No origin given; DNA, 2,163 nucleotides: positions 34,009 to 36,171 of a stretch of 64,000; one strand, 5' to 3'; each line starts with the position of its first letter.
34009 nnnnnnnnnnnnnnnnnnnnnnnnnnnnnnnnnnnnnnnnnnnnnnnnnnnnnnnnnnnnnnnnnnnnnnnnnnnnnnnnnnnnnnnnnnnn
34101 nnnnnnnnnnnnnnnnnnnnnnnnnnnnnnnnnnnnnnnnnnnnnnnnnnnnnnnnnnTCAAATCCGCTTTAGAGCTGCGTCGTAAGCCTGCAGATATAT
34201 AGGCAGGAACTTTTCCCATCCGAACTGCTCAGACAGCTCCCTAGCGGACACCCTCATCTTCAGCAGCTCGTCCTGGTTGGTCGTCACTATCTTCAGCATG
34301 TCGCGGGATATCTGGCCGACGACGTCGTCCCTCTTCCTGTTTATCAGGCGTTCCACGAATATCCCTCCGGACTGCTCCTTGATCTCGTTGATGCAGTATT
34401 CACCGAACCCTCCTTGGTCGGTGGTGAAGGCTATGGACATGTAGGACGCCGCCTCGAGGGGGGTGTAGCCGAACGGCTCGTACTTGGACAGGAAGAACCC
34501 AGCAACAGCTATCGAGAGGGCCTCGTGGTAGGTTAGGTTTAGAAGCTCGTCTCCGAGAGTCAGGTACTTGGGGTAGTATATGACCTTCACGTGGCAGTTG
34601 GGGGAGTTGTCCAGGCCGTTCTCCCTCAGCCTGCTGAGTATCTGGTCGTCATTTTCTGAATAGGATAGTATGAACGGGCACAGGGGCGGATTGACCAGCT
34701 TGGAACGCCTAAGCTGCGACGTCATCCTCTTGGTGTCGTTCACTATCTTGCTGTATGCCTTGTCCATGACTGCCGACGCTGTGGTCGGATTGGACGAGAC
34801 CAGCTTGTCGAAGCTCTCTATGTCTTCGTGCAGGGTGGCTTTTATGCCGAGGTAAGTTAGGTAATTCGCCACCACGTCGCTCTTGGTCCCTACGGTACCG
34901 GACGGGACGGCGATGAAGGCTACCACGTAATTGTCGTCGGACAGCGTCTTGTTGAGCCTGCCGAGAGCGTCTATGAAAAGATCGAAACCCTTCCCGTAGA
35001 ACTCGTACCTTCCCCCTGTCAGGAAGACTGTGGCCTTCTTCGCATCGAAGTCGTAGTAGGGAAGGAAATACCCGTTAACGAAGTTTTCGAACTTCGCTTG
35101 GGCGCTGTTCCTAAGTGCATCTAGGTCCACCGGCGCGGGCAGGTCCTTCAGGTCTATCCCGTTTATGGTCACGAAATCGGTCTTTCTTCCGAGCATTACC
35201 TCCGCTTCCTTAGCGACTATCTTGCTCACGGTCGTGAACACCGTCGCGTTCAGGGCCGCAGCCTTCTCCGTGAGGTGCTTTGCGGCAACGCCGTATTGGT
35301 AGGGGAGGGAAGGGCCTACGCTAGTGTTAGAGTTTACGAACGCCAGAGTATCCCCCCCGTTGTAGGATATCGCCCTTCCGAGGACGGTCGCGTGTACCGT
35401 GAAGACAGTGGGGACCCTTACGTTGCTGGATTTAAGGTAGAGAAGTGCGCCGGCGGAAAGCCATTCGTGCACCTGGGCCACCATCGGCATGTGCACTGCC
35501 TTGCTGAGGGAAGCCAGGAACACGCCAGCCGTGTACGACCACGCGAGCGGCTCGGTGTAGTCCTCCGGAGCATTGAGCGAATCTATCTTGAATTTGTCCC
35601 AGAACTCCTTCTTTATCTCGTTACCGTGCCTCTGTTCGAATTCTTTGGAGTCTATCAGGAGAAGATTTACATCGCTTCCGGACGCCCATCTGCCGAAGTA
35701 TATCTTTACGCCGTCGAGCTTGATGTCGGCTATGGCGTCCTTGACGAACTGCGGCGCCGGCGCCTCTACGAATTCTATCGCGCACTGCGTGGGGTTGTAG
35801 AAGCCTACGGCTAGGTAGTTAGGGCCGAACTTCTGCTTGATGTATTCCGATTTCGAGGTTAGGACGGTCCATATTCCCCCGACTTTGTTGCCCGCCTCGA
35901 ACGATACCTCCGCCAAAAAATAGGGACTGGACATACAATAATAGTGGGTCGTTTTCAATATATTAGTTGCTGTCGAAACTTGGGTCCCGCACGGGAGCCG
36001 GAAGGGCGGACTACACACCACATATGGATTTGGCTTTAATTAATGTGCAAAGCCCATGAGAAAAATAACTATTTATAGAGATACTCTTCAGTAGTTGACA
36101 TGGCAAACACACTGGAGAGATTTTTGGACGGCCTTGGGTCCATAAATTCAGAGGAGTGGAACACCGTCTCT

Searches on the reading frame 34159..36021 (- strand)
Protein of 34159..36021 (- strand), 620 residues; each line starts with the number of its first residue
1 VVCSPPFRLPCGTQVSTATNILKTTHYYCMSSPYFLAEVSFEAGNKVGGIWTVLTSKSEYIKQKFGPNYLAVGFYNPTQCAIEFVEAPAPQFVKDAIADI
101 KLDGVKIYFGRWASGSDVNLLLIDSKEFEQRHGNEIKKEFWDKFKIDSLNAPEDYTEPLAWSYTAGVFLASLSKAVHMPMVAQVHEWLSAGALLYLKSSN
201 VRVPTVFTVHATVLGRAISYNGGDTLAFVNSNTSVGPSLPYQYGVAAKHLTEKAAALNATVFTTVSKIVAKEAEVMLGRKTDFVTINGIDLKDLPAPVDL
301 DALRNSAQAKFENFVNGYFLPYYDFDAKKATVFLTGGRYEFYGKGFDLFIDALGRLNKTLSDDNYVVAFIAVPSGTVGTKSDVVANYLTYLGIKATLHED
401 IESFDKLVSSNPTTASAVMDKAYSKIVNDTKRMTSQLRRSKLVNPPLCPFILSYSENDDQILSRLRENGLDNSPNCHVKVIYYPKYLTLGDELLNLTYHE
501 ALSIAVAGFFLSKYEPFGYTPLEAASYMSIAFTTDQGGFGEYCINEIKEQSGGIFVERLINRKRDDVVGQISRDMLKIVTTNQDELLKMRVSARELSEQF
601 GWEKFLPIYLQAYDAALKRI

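Call 18: find_encoding_contigs(protein=window:34159-36021:-, flank=10000, max_places=1)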
Protein window:34159-36021:- (620 aa): no gene with exactly this product is on record in the collection.
